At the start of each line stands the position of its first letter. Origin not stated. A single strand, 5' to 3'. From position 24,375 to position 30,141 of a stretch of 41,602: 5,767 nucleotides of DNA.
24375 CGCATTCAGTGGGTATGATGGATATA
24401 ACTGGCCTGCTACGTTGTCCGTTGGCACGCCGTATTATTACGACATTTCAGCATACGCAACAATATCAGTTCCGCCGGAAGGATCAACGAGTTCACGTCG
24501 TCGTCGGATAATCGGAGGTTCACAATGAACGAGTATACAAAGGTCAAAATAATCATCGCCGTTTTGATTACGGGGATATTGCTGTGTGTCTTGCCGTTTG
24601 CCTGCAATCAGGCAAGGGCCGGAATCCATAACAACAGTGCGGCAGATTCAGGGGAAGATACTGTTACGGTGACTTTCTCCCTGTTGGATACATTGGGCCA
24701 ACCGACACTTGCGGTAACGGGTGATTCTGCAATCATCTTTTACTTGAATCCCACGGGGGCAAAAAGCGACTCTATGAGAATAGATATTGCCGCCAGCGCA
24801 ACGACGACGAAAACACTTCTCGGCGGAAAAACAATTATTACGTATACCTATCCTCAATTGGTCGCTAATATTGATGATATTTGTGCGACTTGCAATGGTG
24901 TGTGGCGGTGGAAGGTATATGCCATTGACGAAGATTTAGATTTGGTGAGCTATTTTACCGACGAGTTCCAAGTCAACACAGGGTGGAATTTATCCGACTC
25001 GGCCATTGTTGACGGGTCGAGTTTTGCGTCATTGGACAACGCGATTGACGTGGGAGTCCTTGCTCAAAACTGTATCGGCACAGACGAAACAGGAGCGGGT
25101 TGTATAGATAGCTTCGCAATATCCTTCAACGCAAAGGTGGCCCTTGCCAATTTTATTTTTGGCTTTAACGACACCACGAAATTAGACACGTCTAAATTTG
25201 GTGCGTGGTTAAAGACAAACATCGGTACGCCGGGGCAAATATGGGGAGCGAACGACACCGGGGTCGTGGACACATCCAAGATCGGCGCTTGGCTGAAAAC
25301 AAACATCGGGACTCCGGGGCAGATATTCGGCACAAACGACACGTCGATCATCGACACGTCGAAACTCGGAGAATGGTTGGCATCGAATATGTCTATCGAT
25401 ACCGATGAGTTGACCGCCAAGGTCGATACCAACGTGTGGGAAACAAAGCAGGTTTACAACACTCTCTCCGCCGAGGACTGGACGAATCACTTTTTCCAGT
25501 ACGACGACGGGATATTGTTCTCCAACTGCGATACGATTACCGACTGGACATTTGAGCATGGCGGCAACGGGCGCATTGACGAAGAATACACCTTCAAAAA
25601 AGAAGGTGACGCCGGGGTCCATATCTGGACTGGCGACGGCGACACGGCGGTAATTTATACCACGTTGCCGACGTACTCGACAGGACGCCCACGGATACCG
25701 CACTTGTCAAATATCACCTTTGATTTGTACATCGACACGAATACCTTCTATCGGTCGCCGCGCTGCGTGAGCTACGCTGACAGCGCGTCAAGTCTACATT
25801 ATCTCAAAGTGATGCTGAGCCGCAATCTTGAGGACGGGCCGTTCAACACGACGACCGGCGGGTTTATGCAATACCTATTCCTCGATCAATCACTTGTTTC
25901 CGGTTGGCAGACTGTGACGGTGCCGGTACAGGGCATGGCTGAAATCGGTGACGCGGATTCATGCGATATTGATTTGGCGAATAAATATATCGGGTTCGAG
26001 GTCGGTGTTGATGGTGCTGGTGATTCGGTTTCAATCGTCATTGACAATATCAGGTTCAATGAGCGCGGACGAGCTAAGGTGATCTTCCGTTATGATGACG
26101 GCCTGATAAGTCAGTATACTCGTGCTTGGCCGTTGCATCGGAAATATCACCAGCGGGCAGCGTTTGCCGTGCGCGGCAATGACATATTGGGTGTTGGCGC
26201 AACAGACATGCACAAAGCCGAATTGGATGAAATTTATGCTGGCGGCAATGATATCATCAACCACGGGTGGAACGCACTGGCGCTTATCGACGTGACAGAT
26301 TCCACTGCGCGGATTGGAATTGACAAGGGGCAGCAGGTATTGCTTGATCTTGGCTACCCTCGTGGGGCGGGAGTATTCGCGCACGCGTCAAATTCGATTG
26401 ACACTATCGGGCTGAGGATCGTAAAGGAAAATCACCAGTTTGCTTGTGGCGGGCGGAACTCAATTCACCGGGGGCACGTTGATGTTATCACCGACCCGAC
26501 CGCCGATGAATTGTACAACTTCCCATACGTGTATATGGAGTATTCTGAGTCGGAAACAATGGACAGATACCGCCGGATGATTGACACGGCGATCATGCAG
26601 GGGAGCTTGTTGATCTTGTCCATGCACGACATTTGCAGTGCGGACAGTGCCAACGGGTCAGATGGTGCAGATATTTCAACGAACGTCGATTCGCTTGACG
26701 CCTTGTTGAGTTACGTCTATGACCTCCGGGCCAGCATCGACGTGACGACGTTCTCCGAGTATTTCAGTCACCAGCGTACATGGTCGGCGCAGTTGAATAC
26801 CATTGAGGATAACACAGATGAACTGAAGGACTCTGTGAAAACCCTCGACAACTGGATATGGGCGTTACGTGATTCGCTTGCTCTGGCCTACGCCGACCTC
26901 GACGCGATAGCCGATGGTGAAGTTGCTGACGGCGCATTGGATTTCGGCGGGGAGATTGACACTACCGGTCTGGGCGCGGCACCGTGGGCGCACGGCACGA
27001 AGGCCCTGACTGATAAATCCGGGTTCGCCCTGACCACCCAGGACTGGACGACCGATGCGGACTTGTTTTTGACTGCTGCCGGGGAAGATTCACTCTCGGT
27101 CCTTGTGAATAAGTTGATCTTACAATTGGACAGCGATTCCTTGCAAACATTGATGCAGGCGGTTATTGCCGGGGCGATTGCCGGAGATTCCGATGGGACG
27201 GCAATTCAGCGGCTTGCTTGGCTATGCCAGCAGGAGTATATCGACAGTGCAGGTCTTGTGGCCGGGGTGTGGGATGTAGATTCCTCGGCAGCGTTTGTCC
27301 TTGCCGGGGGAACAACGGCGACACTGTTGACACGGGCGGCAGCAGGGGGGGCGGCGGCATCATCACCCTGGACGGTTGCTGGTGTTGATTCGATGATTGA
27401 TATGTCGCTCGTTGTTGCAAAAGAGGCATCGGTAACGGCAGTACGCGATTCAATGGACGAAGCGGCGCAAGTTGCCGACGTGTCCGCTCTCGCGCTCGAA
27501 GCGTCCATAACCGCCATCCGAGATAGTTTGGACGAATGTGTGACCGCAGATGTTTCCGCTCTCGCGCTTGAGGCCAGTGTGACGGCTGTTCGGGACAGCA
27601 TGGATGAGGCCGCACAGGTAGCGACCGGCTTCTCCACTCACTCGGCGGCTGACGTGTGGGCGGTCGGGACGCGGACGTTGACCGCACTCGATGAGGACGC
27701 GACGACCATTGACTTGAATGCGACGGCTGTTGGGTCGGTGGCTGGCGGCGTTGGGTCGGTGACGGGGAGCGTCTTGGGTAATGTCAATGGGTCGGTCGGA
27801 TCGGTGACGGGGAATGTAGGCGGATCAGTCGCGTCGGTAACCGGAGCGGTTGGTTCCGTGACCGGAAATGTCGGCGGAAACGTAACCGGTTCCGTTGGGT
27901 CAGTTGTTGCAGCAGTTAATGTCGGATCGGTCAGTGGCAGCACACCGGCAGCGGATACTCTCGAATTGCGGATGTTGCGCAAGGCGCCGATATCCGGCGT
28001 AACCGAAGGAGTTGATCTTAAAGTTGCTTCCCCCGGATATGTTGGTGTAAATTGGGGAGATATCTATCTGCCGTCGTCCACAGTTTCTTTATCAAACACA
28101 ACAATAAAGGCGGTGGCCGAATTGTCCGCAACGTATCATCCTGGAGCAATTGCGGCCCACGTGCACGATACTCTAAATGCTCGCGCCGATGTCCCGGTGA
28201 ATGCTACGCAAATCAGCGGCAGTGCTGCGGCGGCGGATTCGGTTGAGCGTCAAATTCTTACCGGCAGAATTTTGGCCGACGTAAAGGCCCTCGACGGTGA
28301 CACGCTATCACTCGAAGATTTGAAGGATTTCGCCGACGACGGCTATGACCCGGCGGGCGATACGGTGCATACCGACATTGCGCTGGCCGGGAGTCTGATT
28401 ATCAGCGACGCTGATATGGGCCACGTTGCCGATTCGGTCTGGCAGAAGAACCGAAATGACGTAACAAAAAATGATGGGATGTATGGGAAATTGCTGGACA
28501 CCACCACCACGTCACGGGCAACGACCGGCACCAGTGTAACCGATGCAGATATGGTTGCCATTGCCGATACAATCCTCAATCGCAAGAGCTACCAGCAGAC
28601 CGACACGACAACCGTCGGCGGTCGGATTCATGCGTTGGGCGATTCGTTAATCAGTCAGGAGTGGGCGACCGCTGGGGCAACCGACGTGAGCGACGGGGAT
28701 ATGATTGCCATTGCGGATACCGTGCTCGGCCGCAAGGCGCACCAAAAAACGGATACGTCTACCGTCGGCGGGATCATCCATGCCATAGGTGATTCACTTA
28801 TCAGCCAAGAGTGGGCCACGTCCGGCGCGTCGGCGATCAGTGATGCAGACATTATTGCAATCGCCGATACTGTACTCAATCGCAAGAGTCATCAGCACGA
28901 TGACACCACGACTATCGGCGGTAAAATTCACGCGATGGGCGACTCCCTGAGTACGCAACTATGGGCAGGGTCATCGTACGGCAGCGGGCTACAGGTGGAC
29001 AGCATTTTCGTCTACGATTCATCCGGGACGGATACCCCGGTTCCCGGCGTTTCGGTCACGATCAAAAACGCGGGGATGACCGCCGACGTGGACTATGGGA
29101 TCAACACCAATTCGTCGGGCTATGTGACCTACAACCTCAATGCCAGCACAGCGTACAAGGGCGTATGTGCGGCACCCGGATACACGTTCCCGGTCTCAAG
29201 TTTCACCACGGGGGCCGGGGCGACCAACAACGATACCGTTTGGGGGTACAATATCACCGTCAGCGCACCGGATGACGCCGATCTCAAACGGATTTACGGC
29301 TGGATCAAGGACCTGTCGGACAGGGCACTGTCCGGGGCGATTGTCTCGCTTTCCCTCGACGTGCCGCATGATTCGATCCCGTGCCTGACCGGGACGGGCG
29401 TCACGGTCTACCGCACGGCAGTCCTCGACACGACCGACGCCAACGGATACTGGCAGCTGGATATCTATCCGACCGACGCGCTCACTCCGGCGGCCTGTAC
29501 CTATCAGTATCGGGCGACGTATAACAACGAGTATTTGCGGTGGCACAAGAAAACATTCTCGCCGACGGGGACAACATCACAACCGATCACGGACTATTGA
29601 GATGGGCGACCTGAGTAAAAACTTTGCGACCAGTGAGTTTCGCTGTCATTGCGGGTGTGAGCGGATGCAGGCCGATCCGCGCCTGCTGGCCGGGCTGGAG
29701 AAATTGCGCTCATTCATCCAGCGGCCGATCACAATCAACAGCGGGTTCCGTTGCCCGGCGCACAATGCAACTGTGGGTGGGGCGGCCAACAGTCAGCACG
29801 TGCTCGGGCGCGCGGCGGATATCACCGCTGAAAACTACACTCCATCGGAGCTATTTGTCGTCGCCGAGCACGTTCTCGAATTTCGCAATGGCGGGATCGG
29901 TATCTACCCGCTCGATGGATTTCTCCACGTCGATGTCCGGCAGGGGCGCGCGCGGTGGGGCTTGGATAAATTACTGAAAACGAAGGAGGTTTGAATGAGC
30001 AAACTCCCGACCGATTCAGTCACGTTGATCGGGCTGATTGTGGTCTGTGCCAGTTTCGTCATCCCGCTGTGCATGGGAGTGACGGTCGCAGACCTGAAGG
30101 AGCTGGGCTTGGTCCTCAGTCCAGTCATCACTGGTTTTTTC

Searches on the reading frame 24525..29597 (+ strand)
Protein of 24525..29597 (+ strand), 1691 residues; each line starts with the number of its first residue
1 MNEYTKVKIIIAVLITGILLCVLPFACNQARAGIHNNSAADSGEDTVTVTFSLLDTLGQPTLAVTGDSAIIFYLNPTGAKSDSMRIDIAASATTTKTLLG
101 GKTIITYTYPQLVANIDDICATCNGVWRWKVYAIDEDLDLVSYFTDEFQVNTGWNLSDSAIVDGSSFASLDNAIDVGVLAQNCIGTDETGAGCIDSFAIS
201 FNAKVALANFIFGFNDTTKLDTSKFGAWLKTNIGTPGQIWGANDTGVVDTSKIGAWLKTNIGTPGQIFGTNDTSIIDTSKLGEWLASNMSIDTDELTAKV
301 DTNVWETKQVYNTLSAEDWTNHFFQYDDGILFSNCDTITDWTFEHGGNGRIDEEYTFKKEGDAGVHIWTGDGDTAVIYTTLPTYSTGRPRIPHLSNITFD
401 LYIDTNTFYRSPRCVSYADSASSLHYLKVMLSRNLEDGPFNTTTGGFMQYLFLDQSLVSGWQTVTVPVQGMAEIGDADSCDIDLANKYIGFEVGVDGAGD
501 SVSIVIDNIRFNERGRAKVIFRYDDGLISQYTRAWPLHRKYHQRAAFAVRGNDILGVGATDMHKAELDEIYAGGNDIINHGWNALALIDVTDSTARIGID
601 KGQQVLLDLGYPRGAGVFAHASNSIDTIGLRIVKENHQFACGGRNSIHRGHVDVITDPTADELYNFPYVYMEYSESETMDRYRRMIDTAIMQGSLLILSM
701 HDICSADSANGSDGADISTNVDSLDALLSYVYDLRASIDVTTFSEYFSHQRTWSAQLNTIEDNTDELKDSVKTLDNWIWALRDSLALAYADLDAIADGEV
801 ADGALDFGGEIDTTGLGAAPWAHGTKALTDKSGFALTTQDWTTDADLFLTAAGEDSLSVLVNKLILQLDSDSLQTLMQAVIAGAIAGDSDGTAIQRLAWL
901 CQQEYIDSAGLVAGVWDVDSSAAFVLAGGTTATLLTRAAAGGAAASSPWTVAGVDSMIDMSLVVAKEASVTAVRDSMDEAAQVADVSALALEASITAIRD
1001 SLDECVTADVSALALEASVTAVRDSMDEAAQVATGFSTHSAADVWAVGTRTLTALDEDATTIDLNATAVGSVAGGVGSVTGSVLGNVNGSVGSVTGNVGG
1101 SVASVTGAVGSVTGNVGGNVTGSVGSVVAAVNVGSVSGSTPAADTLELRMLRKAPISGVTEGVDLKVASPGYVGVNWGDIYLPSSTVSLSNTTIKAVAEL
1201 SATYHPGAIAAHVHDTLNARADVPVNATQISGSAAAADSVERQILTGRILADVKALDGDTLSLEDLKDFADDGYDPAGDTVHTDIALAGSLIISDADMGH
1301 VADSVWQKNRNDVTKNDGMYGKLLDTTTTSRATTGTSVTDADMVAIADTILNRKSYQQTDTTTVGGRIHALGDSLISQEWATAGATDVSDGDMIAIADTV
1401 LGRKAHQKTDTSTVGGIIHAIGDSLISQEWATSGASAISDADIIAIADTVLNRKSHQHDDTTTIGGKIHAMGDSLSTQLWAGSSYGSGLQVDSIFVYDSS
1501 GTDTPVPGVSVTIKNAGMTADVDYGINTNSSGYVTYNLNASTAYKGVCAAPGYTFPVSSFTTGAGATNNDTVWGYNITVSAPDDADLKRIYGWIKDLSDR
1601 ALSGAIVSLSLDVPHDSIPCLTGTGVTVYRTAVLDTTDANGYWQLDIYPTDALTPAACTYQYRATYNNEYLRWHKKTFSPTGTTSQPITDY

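Call 7: search_protein_families(library=pfam, proteins=[window:24525-29597:+], max_evalue=0.1)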
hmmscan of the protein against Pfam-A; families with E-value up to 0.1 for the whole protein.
window:24525-29597:+ (1691 aa): 1 family
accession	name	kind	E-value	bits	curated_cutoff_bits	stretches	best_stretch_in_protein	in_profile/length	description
PF01522.26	Polysacc_deac_1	-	1.1e-05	25.9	23.1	1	516-608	6-92/124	Polysaccharide deacetylase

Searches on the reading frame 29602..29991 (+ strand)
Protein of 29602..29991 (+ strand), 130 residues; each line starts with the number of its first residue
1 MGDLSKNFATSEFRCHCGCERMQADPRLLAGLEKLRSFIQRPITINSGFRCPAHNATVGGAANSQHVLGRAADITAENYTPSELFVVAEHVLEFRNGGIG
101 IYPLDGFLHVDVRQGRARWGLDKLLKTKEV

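Call 6: search_protein_families(library=phrogs, proteins=[window:29602-29991:+], max_evalue=0.01)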
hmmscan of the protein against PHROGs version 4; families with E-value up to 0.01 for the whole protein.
window:29602-29991:+ (130 aa): 4 families
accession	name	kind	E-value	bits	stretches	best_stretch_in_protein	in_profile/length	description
phrog_894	-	lysis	3.3e-36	126.1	1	3-122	45-176/389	endolysin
phrog_17373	-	other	2e-19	71.2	1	7-120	21-129/224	peptidase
phrog_28234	-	lysis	2.5e-08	34.4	1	27-118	273-365/372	endolysin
phrog_25247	-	other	5.6e-08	33.3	1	28-117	424-508/520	peptidase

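Call 7: search_protein_families(library=pfam, proteins=[window:29602-29991:+], max_evalue=0.1)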
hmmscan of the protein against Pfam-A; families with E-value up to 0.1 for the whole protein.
window:29602-29991:+ (130 aa): 2 families
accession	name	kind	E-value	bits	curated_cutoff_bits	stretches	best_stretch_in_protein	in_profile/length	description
PF08291.16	Peptidase_M15_3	-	1.1e-22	80.6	23.2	1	7-111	2-108/108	Peptidase M15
PF05951.18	Peptidase_M15_2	-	5.5e-12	46.1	27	1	22-116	51-151/153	Bacterial protein of unknown function (DUF882)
